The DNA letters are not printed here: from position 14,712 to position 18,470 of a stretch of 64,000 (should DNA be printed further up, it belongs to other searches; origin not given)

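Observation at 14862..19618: Nuclease-helicase with 7 HA repeats, a translationally coupled unknown ORF and an Rx4H protein: candidate uncharacterised defence or repair module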

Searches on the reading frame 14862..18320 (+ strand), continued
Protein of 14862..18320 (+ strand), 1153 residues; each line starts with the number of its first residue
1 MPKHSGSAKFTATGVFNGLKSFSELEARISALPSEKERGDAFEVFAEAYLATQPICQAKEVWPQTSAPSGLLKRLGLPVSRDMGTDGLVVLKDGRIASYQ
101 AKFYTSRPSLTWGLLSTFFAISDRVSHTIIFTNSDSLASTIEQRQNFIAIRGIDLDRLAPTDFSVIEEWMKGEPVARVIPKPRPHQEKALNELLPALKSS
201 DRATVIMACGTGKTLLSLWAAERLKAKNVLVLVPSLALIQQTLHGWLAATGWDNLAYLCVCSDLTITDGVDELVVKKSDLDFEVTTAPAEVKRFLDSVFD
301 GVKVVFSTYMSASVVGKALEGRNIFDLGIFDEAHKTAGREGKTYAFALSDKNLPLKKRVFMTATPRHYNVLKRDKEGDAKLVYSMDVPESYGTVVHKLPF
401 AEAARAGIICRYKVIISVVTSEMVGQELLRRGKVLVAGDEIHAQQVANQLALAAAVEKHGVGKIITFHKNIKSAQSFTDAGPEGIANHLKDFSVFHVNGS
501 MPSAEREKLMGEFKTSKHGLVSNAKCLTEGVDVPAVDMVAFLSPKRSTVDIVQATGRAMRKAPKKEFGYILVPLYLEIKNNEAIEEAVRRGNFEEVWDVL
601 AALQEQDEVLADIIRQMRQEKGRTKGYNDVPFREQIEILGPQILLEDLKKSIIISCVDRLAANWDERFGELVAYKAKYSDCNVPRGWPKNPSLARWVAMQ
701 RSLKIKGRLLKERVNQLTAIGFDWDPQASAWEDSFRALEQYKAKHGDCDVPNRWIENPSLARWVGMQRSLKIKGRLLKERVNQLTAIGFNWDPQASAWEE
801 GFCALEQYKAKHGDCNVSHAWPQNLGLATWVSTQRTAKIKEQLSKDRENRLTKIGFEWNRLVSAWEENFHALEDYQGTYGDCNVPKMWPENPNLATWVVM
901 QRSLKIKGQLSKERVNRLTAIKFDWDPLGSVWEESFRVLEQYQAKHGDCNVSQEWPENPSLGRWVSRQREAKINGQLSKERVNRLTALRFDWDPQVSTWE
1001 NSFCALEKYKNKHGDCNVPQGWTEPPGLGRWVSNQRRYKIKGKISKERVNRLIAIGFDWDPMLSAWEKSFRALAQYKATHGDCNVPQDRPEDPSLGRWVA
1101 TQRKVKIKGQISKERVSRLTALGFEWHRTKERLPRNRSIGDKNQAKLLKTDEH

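Call 53: search_dna_similar(query=window:14862-18320:+, collection=plasmids, mode=protein, max_rows=25)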
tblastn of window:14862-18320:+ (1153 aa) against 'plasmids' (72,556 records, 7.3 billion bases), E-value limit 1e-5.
Records with a match: 806; places in all: 1507; records where one place covers at least 80% of the query: 94.
Best place of each record, by identity: <60% 806.
By first word of the organism name: Streptomyces 417; Pseudomonas 115; Rhodococcus 34; Mycobacterium 19; Klebsiella 14; Kitasatospora 13; Escherichia 12; Lactococcus 12; Prescottella 12; Gordonia 10; and 78 more.
By predicted mobility (MOB-suite, as given by PLSDB): non-mobilizable 483; mobilizable 249; conjugative 74.
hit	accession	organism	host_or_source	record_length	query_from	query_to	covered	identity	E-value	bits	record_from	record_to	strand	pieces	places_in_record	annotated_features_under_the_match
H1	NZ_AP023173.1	Rhodococcus qingshengii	-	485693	16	1127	96%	31.2%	2e-121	548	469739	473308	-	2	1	DEAD/DEAH box helicase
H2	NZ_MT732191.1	Pseudomonas aeruginosa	-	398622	185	1068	77%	35.3%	3e-132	454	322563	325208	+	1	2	DEAD/DEAH box helicase | hypothetical protein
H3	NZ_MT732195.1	Pseudomonas aeruginosa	-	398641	185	1068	77%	35.3%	3e-132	454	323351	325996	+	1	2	DEAD/DEAH box helicase | hypothetical protein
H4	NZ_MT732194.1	Pseudomonas aeruginosa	-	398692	185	1068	77%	35.3%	3e-132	454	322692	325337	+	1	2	DEAD/DEAH box helicase | hypothetical protein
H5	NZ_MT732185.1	Pseudomonas aeruginosa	-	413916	185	1068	77%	35.3%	3e-132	454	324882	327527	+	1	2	DEAD/DEAH box helicase | hypothetical protein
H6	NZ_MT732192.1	Pseudomonas aeruginosa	-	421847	185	1068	77%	35.3%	3e-132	454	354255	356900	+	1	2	DEAD/DEAH box helicase | hypothetical protein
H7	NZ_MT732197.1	Pseudomonas aeruginosa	-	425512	185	1068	77%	35.3%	3e-132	454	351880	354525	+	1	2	DEAD/DEAH box helicase | hypothetical protein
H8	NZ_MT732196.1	Pseudomonas aeruginosa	-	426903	185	1068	77%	35.3%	3e-132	454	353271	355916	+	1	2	DEAD/DEAH box helicase | hypothetical protein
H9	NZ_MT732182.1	Pseudomonas aeruginosa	-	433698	185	1068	77%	35.3%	3e-132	454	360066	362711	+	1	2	DEAD/DEAH box helicase | hypothetical protein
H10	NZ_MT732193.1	Pseudomonas aeruginosa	-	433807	185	1068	77%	35.3%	3e-132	454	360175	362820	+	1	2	DEAD/DEAH box helicase | hypothetical protein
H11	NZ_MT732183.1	Pseudomonas aeruginosa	-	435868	185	1068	77%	35.3%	3e-132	454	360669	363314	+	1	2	DEAD/DEAH box helicase | hypothetical protein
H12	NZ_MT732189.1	Pseudomonas aeruginosa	-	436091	185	1068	77%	35.3%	3e-132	454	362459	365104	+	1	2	DEAD/DEAH box helicase | hypothetical protein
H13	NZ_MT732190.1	Pseudomonas aeruginosa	-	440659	185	1068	77%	35.3%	3e-132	454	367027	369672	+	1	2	DEAD/DEAH box helicase | hypothetical protein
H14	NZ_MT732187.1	Pseudomonas aeruginosa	-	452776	185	1068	77%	35.3%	3e-132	454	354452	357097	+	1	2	DEAD/DEAH box helicase | hypothetical protein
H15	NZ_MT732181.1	Pseudomonas aeruginosa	-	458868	185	1068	77%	35.3%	3e-132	454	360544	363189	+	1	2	DEAD/DEAH box helicase | hypothetical protein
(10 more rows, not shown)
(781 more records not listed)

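Call 55: get_annotated_region(hit=H1, flank=6000)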
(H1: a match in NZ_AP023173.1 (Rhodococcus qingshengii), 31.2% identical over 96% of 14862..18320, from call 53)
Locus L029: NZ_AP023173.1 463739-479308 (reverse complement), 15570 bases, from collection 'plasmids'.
description: Rhodococcus qingshengii strain CS98 plasmid RQCS_2
organism: Rhodococcus qingshengii (NCBI taxid 334542)
taxonomy: Bacteria; Actinomycetota; Actinomycetes; Mycobacteriales; Nocardiaceae; Rhodococcus; Rhodococcus qingshengii
host: -; source: -; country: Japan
typing (MOB-suite, as given by PLSDB): non-mobilizable
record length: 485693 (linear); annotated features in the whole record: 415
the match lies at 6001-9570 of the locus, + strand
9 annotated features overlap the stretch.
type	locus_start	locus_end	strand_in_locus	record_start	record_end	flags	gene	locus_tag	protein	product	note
CDS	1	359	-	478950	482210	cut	-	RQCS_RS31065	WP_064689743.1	NACHT domain-containing protein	-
CDS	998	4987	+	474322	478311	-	-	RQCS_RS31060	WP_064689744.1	hypothetical protein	-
CDS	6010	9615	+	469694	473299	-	-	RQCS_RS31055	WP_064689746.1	DEAD/DEAH box helicase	-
CDS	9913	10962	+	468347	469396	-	-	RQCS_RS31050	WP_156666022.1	hypothetical protein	-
CDS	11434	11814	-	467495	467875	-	-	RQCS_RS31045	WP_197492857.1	hypothetical protein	-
CDS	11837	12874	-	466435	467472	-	-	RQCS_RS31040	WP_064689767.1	methionine synthase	GO:0009086 - methionine biosynthetic process [Evidence IEA]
CDS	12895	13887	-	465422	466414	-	-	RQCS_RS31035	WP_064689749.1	putative oxygenase MesX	-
CDS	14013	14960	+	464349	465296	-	-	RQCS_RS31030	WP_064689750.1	LysR family transcriptional regulator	GO:0006355 - regulation of DNA-templated transcription [Evidence IEA]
CDS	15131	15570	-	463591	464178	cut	-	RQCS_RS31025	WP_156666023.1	SMI1/KNR4 family protein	GO:0042546 - cell wall biogenesis [Evidence IEA]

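Call 56: get_annotated_region(hit=H2, flank=6000)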
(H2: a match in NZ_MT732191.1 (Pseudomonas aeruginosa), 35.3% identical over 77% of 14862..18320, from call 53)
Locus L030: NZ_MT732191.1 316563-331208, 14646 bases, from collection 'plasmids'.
description: Pseudomonas aeruginosa strain NMI8769/11 plasmid pPUV-13, complete sequence
organism: Pseudomonas aeruginosa (NCBI taxid 287)
taxonomy: Bacteria; Pseudomonadota; Gammaproteobacteria; Pseudomonadales; Pseudomonadaceae; Pseudomonas; Pseudomonas aeruginosa
host: -; source: -; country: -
typing (MOB-suite, as given by PLSDB): non-mobilizable; replicon rep_cluster_1115; mating-pair formation MPF_I
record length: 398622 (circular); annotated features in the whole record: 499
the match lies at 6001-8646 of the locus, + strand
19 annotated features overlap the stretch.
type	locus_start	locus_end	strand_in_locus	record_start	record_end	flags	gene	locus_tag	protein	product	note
CDS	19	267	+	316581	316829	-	-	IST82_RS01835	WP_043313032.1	hypothetical protein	-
CDS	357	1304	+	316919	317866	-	-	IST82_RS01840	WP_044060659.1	hypothetical protein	-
CDS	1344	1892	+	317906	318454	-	-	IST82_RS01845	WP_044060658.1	hypothetical protein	-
CDS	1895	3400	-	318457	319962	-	-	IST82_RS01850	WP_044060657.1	Fic family protein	-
CDS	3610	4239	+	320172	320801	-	-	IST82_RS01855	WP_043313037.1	hypothetical protein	-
CDS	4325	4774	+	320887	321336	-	-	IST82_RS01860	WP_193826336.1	hypothetical protein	-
CDS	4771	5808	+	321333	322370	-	-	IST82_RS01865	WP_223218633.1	hypothetical protein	-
CDS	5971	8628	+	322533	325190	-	-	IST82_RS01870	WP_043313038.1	DEAD/DEAH box helicase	-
CDS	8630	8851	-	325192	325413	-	-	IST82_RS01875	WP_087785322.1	hypothetical protein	-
CDS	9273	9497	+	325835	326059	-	-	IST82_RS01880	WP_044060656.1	hypothetical protein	-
CDS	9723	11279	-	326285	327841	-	-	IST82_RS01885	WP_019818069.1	IS66 family transposase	-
CDS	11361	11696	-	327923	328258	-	tnpB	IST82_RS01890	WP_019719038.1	IS66 family insertion sequence element accessory protein TnpB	-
CDS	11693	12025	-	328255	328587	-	-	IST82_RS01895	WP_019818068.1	transposase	GO:0006313 - DNA transposition [Evidence IEA]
CDS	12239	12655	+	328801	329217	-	-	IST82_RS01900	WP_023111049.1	hypothetical protein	-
CDS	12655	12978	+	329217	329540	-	-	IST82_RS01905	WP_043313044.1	hypothetical protein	-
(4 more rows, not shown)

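Call 65: find_encoding_contigs(protein=P0002, flank=10000, max_places=3)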
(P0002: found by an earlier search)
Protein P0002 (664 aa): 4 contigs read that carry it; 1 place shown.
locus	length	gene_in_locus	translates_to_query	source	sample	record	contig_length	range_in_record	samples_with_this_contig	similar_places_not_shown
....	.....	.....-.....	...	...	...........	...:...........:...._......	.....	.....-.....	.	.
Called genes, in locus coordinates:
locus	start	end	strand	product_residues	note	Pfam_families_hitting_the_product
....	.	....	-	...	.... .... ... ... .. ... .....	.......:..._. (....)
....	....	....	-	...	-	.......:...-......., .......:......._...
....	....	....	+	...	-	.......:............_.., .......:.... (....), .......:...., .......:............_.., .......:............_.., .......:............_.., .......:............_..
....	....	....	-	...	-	-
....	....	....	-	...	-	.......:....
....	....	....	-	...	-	-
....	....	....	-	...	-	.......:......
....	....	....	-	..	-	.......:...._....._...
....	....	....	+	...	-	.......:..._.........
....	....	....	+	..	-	-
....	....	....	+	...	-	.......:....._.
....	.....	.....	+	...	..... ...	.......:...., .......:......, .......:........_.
